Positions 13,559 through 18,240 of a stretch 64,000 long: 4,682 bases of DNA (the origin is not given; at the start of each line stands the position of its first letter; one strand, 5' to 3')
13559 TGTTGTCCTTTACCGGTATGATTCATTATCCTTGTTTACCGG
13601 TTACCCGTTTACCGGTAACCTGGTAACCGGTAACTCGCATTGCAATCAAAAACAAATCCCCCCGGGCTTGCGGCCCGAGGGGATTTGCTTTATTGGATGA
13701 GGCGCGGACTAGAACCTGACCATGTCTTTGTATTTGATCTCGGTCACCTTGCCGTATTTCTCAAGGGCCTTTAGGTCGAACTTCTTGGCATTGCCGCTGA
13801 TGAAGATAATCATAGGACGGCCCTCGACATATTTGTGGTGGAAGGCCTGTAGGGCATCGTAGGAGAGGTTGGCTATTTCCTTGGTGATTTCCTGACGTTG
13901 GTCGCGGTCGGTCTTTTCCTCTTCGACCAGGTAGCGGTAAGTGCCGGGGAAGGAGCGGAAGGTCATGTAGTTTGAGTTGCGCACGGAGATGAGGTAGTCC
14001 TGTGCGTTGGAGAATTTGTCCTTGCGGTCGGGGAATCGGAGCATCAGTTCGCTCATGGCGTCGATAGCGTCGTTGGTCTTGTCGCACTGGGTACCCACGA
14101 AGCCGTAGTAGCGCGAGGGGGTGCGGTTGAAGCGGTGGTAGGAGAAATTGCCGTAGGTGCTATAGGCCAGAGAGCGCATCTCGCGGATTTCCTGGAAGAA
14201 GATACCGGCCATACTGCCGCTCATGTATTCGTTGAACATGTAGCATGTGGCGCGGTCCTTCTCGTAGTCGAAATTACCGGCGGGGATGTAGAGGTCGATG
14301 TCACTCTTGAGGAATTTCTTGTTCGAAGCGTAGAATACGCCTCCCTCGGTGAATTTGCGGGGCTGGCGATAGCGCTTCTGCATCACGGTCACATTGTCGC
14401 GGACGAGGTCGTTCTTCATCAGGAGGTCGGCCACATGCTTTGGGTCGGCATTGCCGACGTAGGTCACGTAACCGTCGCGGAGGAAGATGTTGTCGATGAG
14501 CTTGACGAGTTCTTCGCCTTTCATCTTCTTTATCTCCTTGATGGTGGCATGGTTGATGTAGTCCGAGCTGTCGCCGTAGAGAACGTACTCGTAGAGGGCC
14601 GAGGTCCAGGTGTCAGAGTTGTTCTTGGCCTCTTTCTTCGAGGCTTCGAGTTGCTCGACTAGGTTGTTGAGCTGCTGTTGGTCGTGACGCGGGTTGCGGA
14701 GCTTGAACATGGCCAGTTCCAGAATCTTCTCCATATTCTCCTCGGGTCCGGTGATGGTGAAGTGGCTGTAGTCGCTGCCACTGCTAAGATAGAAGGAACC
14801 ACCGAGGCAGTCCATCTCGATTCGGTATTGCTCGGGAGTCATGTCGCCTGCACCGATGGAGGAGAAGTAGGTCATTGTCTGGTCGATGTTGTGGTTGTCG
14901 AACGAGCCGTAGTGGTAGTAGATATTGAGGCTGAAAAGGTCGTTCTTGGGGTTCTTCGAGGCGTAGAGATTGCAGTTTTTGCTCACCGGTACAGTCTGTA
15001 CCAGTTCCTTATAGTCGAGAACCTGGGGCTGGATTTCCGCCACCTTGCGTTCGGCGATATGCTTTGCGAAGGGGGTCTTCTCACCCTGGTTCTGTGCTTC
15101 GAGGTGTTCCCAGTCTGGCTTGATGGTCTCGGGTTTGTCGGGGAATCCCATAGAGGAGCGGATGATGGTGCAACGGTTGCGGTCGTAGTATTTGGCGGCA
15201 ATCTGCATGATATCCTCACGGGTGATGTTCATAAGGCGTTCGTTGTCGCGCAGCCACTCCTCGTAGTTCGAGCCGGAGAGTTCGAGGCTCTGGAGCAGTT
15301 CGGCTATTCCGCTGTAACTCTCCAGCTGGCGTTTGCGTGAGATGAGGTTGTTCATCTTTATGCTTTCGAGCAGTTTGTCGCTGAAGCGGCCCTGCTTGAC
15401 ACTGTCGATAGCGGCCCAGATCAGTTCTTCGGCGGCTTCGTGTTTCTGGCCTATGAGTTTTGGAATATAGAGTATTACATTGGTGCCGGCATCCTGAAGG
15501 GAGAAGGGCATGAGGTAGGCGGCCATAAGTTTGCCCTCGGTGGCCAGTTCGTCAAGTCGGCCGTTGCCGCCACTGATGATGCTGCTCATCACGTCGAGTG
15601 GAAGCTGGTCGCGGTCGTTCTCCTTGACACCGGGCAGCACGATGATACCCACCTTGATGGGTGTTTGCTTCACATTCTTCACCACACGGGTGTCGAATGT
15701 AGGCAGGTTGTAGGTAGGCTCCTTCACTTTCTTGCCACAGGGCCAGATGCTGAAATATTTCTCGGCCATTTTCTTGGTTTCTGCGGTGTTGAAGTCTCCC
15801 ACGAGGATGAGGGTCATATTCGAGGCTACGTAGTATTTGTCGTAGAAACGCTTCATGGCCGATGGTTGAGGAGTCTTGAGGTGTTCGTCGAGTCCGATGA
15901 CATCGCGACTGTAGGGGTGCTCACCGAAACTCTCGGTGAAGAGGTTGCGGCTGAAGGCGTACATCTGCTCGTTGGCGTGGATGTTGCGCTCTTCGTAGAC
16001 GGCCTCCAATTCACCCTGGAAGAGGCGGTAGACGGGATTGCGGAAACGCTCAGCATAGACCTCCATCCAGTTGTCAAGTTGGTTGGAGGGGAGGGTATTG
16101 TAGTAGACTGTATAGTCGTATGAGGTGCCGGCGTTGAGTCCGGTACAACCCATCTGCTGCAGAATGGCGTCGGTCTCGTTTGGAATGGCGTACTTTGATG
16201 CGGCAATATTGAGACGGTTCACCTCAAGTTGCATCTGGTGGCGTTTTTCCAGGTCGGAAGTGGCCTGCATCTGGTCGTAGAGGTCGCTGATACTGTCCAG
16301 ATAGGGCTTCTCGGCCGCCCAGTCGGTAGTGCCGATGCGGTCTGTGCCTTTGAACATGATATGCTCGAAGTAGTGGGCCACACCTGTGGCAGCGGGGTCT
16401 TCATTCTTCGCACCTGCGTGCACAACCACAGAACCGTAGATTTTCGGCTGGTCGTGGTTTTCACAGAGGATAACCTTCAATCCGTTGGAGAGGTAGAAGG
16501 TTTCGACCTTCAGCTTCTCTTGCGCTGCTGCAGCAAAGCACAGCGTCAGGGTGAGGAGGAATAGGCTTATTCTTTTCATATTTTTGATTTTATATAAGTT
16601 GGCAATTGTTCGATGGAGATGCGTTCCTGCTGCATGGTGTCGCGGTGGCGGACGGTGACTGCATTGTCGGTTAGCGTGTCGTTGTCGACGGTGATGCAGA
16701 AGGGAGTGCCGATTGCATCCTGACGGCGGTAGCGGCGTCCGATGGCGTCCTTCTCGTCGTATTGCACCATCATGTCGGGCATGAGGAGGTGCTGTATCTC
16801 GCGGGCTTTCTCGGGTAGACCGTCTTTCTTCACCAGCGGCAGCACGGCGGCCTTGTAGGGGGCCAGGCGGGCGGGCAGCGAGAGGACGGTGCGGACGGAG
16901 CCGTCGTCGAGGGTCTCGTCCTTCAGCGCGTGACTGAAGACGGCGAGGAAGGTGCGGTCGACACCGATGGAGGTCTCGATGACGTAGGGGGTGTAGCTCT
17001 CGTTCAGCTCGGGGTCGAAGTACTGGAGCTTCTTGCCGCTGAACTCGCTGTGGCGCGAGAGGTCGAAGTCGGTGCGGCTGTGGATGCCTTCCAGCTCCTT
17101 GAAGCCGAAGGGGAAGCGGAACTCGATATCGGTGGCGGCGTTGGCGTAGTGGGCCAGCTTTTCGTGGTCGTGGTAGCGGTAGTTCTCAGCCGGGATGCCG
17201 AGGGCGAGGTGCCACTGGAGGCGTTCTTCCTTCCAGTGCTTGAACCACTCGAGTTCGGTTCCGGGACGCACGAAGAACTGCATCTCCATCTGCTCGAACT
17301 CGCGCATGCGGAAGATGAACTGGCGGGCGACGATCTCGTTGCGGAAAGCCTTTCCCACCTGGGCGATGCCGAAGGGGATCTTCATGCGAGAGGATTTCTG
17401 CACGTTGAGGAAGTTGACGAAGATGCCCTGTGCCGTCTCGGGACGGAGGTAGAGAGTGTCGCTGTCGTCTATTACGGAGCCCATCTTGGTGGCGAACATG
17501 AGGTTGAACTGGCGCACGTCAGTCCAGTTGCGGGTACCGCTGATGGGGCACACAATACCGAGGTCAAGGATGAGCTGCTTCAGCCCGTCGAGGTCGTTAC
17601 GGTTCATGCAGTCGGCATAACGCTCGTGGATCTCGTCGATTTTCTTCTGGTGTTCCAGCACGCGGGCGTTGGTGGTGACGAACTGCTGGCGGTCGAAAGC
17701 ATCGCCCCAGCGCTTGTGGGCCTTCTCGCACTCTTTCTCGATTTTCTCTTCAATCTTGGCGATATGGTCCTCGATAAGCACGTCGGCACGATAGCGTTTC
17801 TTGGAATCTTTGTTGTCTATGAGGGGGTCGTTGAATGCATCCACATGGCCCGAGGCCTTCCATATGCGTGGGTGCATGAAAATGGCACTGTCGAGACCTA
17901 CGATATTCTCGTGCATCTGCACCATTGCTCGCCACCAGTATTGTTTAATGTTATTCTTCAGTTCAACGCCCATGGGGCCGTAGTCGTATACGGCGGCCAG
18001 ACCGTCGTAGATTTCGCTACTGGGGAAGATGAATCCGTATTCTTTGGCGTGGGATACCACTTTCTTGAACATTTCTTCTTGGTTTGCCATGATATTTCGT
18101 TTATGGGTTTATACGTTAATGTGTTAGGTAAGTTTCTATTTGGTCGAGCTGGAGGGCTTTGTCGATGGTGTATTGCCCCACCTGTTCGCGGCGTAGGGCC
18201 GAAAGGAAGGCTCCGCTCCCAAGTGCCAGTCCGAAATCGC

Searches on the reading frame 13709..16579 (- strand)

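Call 69: search_protein_families(library=ncbifam, proteins=[window:13709-16579:-], max_evalue=0.00001)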
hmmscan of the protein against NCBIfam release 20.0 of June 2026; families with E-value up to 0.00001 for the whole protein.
window:13709-16579:- (956 aa): 4 families
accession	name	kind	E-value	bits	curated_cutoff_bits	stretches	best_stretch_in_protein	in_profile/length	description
NF047422.1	YfmF_fam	equivalog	3.3e-20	72.4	285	1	200-306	138-247/412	EF-P 5-aminopentanol modification-associated protein YfmF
TIGR02110.1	PQQ_syn_pqqF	equivalog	8.5e-14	51.2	320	1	141-305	68-237/697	pyrroloquinoline quinone biosynthesis protein PqqF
NF011681.0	PRK15101.1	equivalog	3.9e-11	41.7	765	0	127-295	98-270/961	pitrilysin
NF047421.1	YfmH_fam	equivalog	1.4e-10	41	250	1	148-473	89-419/425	EF-P 5-aminopentanol modification-associated protein YfmH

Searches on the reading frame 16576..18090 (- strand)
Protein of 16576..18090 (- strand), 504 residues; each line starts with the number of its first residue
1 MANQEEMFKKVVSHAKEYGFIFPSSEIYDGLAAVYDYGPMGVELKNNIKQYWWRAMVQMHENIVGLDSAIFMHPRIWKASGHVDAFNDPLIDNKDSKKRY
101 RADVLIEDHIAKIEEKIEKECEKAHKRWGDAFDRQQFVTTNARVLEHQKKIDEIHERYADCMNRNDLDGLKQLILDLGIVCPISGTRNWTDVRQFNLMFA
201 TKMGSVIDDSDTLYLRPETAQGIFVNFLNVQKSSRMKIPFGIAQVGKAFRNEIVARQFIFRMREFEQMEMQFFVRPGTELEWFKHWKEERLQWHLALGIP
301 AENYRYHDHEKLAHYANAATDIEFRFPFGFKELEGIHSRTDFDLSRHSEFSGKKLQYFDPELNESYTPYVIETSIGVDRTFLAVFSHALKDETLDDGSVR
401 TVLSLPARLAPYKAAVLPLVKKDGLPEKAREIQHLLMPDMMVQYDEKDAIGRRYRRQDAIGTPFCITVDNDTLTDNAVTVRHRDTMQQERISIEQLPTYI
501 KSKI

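Call 69: search_protein_families(library=ncbifam, proteins=[window:16576-18090:-], max_evalue=0.00001)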
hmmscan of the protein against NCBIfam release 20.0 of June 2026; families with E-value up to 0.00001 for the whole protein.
window:16576-18090:- (504 aa): 9 families
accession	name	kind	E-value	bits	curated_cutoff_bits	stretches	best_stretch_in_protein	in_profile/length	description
NF003211.1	PRK04173.1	equivalog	5.1e-203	675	312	1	9-500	2-454/454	glycine--tRNA ligase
TIGR00389.1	glyS_dimeric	equivalog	1.1e-152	509.6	243.3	3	9-292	4-237/565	glycine--tRNA ligase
NF011484.0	PRK14894.1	equivalog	6.8e-129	430.4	1050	3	180-392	106-336/539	glycine--tRNA ligase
TIGR00408.1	proS_fam_I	equivalog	4.2e-13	49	437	1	210-501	97-378/475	proline--tRNA ligase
NF008979.1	PRK12325.1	exception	8.4e-13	48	550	1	405-499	338-435/437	proline--tRNA ligase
NF006625.0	PRK09194.1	equivalog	4.2e-12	45.8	558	1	375-500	440-558/559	proline--tRNA ligase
TIGR00418.1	thrS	equivalog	4.4e-11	42.4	383.65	0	355-503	428-564/565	threonine--tRNA ligase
TIGR00409.1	proS_fam_II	equivalog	1.1e-10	41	306.7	1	404-501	466-566/568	proline--tRNA ligase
NF003068.0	PRK03991.1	equivalog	1.1e-09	37.2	484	1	355-503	447-591/613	threonine--tRNA ligase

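Call 76: list_cluster_members(proteins=[window:16576-18087:-, P0066, P0006, P0104, P0254, P0265, P0251, P0259])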
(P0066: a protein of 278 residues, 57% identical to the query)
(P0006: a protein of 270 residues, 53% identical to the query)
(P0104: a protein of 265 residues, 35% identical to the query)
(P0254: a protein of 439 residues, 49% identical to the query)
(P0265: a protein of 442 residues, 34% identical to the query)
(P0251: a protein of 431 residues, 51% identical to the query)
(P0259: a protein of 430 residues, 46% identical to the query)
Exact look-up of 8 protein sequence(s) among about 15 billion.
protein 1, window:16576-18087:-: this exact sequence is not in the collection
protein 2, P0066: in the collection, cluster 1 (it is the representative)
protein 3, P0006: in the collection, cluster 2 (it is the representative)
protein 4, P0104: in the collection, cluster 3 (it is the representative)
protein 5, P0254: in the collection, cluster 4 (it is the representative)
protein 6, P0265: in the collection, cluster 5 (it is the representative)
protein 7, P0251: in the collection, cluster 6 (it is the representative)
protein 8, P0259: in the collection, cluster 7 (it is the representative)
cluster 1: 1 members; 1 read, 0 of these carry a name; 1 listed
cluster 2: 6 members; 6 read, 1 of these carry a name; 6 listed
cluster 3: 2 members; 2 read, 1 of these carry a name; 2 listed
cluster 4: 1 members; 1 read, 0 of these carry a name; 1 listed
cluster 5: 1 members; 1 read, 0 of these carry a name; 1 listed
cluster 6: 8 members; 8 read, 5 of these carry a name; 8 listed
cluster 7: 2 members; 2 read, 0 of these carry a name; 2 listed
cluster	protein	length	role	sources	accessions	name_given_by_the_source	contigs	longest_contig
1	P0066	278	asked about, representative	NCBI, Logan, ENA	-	-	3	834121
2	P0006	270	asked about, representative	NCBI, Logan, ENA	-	-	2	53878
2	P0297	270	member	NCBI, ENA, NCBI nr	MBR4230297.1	MAG: gliding motility-associated C-terminal domain-containing protein [Bacteroidales ... | gliding motility-associated C-terminal domain-containing protein [Bacteroidales bacterium]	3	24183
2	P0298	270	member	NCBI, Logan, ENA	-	-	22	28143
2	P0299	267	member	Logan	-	-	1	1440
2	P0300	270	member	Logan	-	-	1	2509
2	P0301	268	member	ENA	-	-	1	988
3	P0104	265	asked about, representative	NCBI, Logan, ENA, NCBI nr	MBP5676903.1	MAG: gliding motility-associated C-terminal domain-containing protein [Bacteroidales ... | gliding motility-associated C-terminal domain-containing protein [Bacteroidales bacterium]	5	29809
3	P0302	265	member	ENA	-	-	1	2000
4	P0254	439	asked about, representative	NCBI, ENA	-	-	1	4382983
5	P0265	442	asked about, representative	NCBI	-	-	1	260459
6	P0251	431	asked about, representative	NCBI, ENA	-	-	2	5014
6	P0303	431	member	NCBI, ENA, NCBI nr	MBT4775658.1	MAG: PKD domain-containing protein [Crocinitomicaceae bacterium] | PKD domain-containing protein [Crocinitomicaceae bacterium]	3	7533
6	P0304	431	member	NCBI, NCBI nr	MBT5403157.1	MAG: PKD domain-containing protein [Crocinitomicaceae bacterium] | PKD domain-containing protein [Crocinitomicaceae bacterium]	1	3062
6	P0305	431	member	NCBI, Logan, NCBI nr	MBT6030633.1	MAG: PKD domain-containing protein [Crocinitomicaceae bacterium] | PKD domain-containing protein [Crocinitomicaceae bacterium]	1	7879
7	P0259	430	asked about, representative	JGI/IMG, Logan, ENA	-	-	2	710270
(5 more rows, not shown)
